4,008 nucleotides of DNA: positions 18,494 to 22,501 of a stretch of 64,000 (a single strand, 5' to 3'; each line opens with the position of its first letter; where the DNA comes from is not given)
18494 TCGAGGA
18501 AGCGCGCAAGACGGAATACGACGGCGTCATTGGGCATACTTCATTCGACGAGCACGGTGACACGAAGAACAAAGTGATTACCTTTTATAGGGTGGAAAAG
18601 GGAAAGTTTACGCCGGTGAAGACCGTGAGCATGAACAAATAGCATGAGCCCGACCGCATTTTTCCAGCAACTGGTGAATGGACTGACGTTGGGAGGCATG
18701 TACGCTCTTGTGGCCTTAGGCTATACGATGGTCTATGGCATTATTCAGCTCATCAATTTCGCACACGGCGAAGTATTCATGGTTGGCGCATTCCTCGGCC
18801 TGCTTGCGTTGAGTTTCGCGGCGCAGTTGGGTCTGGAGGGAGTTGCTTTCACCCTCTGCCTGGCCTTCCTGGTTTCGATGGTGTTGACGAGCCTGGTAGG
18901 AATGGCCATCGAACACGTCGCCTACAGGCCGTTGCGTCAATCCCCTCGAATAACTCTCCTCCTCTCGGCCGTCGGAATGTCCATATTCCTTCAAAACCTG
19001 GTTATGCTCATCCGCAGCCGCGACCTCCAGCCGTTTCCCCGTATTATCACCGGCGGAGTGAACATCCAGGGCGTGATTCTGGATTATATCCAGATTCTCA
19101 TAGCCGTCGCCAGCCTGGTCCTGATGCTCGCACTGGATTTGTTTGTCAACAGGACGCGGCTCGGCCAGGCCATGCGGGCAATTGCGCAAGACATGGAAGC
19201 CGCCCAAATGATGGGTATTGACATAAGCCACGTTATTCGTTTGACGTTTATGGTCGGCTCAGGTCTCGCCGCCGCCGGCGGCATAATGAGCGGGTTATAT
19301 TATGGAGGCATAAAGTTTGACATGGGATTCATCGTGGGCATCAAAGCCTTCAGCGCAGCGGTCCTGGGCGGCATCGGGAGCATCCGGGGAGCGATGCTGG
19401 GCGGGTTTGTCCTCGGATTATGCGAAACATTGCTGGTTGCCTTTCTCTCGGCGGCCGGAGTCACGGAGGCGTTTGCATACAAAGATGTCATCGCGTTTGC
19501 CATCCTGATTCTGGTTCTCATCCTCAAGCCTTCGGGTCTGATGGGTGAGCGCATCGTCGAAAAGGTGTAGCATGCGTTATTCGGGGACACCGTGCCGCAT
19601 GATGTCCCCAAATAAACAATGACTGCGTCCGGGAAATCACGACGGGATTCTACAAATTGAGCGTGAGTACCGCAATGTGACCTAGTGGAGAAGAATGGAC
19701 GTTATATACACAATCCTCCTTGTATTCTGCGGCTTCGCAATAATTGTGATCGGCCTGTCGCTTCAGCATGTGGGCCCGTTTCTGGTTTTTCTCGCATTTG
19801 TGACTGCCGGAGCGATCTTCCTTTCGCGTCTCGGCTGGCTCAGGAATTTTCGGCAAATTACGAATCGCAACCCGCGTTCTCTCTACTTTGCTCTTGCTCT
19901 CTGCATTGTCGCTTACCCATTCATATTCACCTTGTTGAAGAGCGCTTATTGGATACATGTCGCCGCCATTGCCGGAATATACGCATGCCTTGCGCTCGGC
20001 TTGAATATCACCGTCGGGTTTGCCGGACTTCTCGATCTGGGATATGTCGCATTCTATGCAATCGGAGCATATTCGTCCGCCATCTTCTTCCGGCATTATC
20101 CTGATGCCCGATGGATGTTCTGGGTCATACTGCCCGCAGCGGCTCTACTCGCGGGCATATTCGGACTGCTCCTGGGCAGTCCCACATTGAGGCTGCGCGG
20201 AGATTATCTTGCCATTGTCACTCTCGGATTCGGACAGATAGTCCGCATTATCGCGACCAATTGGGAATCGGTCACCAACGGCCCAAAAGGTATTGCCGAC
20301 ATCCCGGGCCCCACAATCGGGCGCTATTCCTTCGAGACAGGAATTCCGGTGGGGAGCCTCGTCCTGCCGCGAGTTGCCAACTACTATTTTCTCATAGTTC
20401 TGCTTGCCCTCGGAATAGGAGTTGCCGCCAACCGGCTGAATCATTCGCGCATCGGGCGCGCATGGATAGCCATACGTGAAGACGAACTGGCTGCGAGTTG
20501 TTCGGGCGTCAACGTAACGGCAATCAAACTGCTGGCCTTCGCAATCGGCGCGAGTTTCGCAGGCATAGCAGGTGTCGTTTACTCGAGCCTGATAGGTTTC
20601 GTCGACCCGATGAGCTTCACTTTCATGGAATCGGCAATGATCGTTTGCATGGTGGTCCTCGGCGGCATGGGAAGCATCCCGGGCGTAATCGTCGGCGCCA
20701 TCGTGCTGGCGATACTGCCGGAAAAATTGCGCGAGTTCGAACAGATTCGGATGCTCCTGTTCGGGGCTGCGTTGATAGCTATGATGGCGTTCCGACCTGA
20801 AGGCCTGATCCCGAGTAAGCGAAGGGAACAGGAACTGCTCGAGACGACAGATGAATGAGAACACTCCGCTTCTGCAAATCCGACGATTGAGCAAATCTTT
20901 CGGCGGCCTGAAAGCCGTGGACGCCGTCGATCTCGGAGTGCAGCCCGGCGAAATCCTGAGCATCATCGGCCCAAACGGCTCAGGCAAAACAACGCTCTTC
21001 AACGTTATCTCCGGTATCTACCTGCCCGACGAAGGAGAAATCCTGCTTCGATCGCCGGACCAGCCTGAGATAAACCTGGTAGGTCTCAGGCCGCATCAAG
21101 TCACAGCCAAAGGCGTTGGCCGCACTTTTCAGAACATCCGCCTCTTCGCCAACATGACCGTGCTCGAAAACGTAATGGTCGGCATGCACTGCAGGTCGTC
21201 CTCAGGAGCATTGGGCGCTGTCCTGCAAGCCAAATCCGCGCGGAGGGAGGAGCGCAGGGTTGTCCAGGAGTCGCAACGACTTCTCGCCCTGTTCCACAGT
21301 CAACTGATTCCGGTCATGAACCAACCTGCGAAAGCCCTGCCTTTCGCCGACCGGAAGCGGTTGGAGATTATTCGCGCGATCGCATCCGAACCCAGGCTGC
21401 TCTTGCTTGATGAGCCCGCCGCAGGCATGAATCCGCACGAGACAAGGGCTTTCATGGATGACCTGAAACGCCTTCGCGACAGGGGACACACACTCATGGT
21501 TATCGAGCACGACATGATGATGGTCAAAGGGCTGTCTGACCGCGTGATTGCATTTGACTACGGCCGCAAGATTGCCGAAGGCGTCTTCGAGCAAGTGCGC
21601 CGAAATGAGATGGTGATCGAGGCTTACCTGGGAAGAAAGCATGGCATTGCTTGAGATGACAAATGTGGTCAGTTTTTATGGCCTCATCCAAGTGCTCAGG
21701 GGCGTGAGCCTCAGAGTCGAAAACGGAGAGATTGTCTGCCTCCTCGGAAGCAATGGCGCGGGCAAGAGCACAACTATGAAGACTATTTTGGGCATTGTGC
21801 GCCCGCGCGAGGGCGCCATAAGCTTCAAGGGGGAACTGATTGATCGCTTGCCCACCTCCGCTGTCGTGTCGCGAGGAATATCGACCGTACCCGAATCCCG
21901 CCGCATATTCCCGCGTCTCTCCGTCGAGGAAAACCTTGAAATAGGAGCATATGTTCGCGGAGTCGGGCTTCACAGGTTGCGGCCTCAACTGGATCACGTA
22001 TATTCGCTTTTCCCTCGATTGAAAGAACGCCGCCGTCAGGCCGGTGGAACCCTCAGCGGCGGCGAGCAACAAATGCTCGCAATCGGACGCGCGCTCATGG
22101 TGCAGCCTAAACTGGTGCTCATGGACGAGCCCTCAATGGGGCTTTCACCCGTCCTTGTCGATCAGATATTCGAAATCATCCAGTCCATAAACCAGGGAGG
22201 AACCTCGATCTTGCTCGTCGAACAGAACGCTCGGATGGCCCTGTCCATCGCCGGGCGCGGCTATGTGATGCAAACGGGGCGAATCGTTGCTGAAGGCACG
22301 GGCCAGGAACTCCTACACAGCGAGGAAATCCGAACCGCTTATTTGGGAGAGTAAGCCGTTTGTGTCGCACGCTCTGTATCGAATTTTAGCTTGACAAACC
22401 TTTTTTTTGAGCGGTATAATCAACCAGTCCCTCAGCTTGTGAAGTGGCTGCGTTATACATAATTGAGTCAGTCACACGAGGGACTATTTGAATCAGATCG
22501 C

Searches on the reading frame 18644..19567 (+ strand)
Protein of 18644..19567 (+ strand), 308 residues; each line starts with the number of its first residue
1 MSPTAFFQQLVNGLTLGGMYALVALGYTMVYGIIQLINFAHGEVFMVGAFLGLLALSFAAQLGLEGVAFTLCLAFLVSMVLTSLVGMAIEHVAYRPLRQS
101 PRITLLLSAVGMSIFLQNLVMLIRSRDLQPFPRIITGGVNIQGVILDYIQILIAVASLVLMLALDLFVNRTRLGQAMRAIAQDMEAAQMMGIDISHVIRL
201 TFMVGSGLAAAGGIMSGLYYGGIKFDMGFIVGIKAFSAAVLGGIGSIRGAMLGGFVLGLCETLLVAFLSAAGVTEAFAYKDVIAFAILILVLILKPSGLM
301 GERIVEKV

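Call 63: search_protein_families(library=pfam, proteins=[window:18644-19567:+], max_evalue=0.001)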
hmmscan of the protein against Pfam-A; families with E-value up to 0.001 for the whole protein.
window:18644-19567:+ (308 aa): 1 family
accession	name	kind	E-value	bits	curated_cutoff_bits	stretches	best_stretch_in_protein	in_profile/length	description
PF02653.21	BPD_transp_2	-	1.6e-45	155.8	26.8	1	10-292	2-269/269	Branched-chain amino acid transport system / permease component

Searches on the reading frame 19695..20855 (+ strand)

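Call 63: search_protein_families(library=pfam, proteins=[window:19695-20855:+], max_evalue=0.001)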
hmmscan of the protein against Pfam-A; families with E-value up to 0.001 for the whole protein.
window:19695-20855:+ (387 aa): 1 family
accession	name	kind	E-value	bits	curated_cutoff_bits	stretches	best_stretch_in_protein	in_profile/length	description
PF02653.21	BPD_transp_2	-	1.3e-48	166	26.8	1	89-364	5-269/269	Branched-chain amino acid transport system / permease component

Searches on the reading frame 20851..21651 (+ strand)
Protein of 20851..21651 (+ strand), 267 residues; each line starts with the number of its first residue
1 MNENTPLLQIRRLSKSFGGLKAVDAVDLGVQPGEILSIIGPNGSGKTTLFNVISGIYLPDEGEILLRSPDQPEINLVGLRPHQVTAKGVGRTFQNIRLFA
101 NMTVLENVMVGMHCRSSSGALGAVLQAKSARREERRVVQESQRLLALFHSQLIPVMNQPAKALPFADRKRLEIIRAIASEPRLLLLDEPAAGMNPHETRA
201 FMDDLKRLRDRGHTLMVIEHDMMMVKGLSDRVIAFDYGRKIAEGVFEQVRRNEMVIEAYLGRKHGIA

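Call 63: search_protein_families(library=pfam, proteins=[window:20851-21651:+], max_evalue=0.001)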
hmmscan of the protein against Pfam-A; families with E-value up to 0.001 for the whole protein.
window:20851-21651:+ (267 aa): 4 families
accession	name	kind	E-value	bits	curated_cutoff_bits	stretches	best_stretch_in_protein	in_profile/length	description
PF00005.33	ABC_tran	-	1.5e-26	94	25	1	24-190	2-136/137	ABC transporter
PF12399.14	BCA_ABC_TP_C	-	2.1e-08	34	25.5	1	239-264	1-26/27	Branched-chain amino acid ATP-binding cassette transporter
PF13304.12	AAA_21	-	7.7e-08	33.2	27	1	37-55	3-21/304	AAA domain, putative AbiEii toxin, Type IV TA system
PF13476.12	AAA_23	-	0.00056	21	27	1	34-53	20-39/201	AAA domain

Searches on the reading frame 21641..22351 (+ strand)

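Call 63: search_protein_families(library=pfam, proteins=[window:21641-22351:+], max_evalue=0.001)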
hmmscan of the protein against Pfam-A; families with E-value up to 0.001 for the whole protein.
window:21641-22351:+ (237 aa): 2 families
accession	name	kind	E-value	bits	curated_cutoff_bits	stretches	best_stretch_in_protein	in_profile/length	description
PF00005.33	ABC_tran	-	2.6e-31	109.5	25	1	19-165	1-136/137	ABC transporter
PF13304.12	AAA_21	-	1.2e-08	35.8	27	0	138-192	238-295/304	AAA domain, putative AbiEii toxin, Type IV TA system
